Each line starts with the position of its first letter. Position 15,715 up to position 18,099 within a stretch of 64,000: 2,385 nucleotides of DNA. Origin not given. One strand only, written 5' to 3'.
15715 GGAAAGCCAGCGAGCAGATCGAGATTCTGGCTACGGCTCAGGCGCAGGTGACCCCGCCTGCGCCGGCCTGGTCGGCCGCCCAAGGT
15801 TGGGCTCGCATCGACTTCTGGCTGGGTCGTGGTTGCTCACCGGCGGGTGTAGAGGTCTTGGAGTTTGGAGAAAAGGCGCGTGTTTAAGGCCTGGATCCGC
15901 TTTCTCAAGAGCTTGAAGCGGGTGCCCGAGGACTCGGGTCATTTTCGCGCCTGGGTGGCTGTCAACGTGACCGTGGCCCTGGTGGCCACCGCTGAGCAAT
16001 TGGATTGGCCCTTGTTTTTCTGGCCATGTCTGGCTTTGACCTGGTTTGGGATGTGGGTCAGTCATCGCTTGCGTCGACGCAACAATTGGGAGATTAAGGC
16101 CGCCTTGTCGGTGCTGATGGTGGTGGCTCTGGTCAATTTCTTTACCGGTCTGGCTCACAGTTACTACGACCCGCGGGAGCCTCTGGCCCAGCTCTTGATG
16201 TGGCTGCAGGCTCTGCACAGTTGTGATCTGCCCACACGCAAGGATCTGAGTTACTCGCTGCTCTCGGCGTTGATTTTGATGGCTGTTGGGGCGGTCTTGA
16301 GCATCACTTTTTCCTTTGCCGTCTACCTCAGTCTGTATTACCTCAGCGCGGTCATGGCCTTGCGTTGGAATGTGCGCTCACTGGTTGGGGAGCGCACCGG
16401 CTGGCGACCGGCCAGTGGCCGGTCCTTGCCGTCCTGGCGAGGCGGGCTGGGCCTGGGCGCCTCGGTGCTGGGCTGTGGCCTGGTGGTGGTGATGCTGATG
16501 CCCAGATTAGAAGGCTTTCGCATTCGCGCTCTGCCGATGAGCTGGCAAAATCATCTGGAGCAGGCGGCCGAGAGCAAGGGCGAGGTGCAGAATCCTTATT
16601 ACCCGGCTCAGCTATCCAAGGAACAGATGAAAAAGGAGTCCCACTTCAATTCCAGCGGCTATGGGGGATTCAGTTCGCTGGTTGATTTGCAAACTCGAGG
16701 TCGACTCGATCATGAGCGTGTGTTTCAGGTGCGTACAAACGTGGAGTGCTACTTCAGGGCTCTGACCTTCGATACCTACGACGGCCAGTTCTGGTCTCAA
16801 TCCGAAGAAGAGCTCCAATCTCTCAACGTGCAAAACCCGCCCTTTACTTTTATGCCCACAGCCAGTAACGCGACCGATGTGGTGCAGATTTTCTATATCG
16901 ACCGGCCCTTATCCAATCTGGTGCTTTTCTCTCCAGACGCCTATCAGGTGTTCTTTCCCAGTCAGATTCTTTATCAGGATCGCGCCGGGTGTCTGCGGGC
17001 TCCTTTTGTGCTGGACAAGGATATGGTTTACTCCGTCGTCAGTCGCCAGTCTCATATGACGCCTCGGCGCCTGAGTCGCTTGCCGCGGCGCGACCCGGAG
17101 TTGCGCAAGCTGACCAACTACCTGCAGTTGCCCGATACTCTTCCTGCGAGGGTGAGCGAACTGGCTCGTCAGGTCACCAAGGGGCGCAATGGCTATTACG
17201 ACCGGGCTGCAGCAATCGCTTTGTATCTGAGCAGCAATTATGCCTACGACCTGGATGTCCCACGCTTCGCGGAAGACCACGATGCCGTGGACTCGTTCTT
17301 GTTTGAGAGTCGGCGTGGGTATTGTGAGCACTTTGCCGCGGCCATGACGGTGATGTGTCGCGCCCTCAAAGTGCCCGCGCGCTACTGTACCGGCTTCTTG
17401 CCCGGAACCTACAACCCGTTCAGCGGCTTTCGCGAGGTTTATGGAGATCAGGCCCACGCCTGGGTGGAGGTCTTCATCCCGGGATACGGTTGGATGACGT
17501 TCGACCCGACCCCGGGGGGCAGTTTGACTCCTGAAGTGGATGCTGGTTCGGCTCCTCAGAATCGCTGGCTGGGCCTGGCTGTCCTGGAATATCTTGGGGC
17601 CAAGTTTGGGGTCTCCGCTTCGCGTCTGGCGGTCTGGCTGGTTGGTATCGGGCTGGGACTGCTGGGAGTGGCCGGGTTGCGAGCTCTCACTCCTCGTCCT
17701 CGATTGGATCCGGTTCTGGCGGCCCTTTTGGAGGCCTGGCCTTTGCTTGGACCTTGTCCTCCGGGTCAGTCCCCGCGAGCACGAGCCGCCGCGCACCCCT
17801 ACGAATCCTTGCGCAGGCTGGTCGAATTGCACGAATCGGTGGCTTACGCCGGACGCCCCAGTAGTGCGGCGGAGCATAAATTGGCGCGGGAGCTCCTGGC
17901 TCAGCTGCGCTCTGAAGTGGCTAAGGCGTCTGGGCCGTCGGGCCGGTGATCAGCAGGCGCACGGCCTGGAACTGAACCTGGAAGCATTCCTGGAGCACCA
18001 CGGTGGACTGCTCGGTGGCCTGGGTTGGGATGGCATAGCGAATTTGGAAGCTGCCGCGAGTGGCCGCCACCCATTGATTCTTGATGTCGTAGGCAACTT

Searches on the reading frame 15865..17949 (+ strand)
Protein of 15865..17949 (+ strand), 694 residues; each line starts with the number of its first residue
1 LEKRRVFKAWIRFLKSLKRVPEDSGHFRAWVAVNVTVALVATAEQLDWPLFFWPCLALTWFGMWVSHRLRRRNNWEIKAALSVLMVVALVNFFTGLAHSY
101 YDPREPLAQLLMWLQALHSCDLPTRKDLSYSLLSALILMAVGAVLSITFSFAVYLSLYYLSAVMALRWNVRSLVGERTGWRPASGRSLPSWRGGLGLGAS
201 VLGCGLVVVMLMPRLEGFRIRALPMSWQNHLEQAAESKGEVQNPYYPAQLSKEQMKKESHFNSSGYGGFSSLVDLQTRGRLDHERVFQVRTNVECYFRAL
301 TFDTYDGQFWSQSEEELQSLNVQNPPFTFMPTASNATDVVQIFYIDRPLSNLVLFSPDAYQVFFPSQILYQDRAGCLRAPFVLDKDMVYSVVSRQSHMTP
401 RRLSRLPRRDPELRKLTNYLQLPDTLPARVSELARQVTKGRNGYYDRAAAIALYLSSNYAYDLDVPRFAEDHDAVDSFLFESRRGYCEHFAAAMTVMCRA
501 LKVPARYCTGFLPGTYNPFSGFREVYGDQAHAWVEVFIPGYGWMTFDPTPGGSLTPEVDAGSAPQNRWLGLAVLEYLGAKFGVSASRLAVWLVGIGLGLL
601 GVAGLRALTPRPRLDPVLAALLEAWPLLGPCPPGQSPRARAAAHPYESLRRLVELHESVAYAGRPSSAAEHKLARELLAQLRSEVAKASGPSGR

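Call 79: search_protein_families(library=pfam, proteins=[window:15865-17949:+], max_evalue=0.001)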
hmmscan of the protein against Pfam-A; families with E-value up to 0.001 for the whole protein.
window:15865-17949:+ (694 aa): 3 families
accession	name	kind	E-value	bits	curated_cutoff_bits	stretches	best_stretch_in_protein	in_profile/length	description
PF01841.26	Transglut_core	-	2.3e-28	99.1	23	1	432-548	2-108/108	Transglutaminase-like superfamily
PF11992.13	TgpA_N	-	2e-23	83.4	30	1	33-399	4-332/333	TgpA N-terminal domain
PF13559.11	DUF4129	-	0.00012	22.5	24.8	1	630-678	15-68/69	Domain of unknown function (DUF4129)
